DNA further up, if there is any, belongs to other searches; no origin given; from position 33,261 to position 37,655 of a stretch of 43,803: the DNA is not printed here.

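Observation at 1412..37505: Non-collinear hybrid NRPS/PKS assembly line with split modules and a beta-amino-forming PKS step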

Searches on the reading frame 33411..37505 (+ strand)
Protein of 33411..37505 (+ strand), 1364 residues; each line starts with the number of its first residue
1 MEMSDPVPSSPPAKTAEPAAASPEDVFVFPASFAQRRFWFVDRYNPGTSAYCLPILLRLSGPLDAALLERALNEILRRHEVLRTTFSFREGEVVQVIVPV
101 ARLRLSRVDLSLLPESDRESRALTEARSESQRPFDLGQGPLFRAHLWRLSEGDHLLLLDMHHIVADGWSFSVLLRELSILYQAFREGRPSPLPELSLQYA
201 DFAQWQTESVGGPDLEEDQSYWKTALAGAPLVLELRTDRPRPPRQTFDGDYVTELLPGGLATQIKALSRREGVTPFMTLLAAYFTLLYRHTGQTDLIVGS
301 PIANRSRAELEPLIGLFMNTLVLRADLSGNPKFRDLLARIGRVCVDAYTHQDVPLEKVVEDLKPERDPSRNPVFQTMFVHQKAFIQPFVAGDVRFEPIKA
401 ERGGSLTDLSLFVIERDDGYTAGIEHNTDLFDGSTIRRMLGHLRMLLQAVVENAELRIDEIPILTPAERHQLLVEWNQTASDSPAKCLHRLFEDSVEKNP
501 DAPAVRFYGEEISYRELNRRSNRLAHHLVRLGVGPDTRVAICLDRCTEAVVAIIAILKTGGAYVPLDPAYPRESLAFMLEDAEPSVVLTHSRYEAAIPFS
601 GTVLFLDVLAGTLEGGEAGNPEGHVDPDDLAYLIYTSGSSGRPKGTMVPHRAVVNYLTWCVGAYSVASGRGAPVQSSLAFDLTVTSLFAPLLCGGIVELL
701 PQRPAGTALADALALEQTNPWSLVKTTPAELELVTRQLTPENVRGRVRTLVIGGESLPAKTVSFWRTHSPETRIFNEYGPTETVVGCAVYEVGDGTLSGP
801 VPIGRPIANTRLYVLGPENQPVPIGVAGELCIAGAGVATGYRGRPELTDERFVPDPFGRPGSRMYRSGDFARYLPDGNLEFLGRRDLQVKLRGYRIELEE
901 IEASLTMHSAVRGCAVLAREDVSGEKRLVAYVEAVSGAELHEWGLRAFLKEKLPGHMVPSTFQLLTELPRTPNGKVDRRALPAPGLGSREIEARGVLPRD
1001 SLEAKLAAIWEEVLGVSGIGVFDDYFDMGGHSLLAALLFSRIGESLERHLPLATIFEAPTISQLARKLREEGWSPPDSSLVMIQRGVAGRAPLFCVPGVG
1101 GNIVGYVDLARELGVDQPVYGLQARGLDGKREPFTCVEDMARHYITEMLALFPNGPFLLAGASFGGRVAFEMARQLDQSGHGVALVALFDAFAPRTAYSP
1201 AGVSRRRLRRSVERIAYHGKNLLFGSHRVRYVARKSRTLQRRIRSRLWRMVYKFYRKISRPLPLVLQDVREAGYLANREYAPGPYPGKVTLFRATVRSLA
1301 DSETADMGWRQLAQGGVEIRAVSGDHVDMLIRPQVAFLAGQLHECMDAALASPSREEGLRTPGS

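Call 4: search_protein_families(library=pfam, proteins=[window:33411-37505:+], max_evalue=0.001)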
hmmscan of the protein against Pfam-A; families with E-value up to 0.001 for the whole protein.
window:33411-37505:+ (1364 aa): 7 families
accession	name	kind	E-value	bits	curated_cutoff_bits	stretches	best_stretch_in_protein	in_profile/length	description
PF00668.25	Condensation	-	3.6e-106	356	30.6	1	29-473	5-456/456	Condensation domain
PF00501.34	AMP-binding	-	2.7e-80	270.5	29.9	1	492-841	1-383/384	AMP-binding enzyme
PF00975.26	Thioesterase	-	6.8e-25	89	26.4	1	1092-1331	2-212/226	Thioesterase domain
PF13193.12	AMP-binding_C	-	3.4e-11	44.4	24.5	1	900-975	1-76/76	AMP-binding enzyme C-terminal domain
PF00550.31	PP-binding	-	6.3e-11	42.8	20.8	1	1005-1066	2-65/67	Phosphopantetheine attachment site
PF00561.26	Abhydrolase_1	-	0.0002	21.5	25.8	1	1092-1198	2-118/245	alpha/beta hydrolase fold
PF12697.13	Abhydrolase_6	-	0.00074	20.7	26.3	1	1094-1332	2-210/217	Alpha/beta hydrolase family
